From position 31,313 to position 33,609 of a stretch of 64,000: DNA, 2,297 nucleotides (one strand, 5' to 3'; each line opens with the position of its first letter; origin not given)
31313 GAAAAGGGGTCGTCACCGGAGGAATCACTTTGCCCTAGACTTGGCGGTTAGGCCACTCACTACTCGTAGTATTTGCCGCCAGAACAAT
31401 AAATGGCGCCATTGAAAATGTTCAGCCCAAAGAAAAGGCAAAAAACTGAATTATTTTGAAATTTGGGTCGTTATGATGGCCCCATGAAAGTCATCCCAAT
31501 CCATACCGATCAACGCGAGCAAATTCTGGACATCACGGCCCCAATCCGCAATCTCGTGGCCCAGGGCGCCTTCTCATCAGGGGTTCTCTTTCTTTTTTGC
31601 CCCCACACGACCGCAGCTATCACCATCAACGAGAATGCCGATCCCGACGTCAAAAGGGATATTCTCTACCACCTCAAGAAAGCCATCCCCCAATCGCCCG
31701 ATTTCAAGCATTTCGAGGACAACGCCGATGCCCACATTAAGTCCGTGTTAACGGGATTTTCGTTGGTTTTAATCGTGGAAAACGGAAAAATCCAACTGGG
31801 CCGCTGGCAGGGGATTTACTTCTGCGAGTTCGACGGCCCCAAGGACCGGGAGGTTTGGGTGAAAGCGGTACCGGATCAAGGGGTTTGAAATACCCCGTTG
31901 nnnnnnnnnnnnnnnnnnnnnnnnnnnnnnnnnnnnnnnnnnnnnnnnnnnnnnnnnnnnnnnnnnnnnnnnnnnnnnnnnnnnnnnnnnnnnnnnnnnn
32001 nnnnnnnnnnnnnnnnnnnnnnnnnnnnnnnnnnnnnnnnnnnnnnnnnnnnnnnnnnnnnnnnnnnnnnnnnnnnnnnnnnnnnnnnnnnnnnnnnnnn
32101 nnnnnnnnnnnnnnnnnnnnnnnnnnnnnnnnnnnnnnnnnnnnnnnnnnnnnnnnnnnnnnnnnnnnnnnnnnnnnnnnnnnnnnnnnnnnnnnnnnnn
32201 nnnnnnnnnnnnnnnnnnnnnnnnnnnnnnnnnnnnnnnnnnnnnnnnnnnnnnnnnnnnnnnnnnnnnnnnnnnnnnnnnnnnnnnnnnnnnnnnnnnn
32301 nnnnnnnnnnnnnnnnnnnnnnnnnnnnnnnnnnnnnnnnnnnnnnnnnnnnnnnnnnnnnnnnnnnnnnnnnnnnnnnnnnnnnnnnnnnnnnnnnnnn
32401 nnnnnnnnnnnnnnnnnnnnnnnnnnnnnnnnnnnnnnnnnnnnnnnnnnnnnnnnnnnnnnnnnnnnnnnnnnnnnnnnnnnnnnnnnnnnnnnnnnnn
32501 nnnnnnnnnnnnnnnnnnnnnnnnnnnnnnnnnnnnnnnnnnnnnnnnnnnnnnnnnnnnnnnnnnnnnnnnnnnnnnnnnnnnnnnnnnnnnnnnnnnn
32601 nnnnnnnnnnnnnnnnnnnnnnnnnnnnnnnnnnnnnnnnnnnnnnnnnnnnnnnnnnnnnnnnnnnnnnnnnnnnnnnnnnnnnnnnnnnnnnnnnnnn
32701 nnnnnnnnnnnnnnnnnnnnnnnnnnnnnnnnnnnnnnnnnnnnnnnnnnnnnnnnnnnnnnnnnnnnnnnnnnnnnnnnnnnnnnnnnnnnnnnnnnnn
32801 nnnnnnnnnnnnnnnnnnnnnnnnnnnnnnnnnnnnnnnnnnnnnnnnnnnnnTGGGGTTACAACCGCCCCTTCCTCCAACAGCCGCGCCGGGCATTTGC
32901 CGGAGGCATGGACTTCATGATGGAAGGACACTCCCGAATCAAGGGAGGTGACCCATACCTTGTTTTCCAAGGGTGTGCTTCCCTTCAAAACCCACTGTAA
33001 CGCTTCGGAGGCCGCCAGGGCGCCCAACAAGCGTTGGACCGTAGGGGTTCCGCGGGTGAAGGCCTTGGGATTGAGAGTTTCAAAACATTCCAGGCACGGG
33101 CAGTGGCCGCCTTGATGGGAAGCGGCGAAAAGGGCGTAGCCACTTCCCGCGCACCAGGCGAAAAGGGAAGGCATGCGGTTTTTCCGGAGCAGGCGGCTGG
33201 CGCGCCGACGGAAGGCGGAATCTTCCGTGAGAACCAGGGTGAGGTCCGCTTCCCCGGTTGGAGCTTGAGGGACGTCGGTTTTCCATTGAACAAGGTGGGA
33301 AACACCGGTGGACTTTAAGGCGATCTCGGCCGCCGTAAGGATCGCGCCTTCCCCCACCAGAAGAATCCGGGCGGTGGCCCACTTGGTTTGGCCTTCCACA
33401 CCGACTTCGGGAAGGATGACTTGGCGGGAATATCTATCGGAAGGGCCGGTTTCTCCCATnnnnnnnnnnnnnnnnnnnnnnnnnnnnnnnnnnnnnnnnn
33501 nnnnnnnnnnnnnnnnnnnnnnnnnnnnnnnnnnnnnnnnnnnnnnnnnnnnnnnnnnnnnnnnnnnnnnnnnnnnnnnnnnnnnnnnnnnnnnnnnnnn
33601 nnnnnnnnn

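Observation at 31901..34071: Compact CysO-like sulfur-carrier operon: MoaD/ThiS protein (GG + KVKR tail) - NIL-domain protein - degenerate ThiF - cysteine synthase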

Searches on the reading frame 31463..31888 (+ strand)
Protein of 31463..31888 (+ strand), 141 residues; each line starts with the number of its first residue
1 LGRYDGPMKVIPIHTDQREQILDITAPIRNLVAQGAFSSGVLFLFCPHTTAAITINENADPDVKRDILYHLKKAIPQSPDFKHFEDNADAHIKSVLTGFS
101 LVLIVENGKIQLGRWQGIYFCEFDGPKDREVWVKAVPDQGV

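Call 30: search_protein_families(library=ncbifam, proteins=[window:31463-31888:+], max_evalue=0.001)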
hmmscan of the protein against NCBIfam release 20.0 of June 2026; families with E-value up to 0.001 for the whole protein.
window:31463-31888:+ (141 aa): 1 family
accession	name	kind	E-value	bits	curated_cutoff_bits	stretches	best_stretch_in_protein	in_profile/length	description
TIGR00149.1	TIGR00149_YjbQ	hypoth_equivalog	1.5e-44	151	67.75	1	11-135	3-129/132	secondary thiamine-phosphate synthase enzyme YjbQ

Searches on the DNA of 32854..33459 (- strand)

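Call 47: search_rna_families(sources=[L026, L005, L011, L014, L017, L019, L020, L003, L006], threshold=gathering)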
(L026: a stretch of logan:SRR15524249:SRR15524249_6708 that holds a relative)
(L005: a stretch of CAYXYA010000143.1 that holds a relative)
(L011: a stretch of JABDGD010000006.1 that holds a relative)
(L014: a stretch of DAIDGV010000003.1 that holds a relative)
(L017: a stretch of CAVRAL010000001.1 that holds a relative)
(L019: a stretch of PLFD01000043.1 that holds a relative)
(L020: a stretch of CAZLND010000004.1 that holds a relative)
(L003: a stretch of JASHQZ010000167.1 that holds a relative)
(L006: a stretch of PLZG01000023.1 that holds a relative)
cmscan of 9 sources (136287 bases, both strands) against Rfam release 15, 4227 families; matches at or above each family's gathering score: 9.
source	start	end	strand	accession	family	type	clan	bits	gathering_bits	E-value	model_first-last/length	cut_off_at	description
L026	6006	6111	+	RF00162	SAM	Cis-reg; riboswitch;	CL00012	91.1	44.4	4.1e-20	1-108/108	no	SAM riboswitch aptamer (S box leader)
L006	4016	4137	+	RF00162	SAM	Cis-reg; riboswitch;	CL00012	89.6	44.4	1.1e-19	1-108/108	no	SAM riboswitch aptamer (S box leader)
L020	5890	6007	+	RF00162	SAM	Cis-reg; riboswitch;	CL00012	89.4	44.4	1.3e-19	1-108/108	no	SAM riboswitch aptamer (S box leader)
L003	2465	2583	+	RF00162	SAM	Cis-reg; riboswitch;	CL00012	84.1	44.4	4.4e-18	1-108/108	no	SAM riboswitch aptamer (S box leader)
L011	5879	6006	+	RF00162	SAM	Cis-reg; riboswitch;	CL00012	83.9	44.4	5.1e-18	1-108/108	no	SAM riboswitch aptamer (S box leader)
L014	5901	6025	+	RF00162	SAM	Cis-reg; riboswitch;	CL00012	83.7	44.4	5.8e-18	1-108/108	no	SAM riboswitch aptamer (S box leader)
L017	5644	5764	+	RF00162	SAM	Cis-reg; riboswitch;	CL00012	83.6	44.4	6.1e-18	1-108/108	no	SAM riboswitch aptamer (S box leader)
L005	2222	2357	+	RF00162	SAM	Cis-reg; riboswitch;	CL00012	80.4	44.4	5.4e-17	1-108/108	no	SAM riboswitch aptamer (S box leader)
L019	5875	6001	+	RF00162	SAM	Cis-reg; riboswitch;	CL00012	78.1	44.4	2.4e-16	1-108/108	no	SAM riboswitch aptamer (S box leader)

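Call 67: search_rna_families(sources=[L007, L008, L009, L012, L018, L021, L010, L013, L023], threshold=gathering)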
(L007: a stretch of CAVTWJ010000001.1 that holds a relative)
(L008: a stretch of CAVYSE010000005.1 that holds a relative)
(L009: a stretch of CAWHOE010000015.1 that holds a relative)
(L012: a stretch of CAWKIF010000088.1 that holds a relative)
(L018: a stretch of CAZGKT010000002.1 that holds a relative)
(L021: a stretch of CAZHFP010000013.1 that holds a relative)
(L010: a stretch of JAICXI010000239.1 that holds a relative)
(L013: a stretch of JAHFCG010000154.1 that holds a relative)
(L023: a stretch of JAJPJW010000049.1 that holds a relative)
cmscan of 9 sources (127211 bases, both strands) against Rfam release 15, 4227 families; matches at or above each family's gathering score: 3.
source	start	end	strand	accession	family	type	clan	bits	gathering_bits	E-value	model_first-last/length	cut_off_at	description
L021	4600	4716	+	RF00162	SAM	Cis-reg; riboswitch;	CL00012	87.3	44.4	4.7e-19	1-108/108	no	SAM riboswitch aptamer (S box leader)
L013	43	160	+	RF00162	SAM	Cis-reg; riboswitch;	CL00012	87.3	44.4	4.9e-19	1-108/108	no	SAM riboswitch aptamer (S box leader)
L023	2511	2629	+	RF00162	SAM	Cis-reg; riboswitch;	CL00012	83.4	44.4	6.5e-18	1-108/108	no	SAM riboswitch aptamer (S box leader)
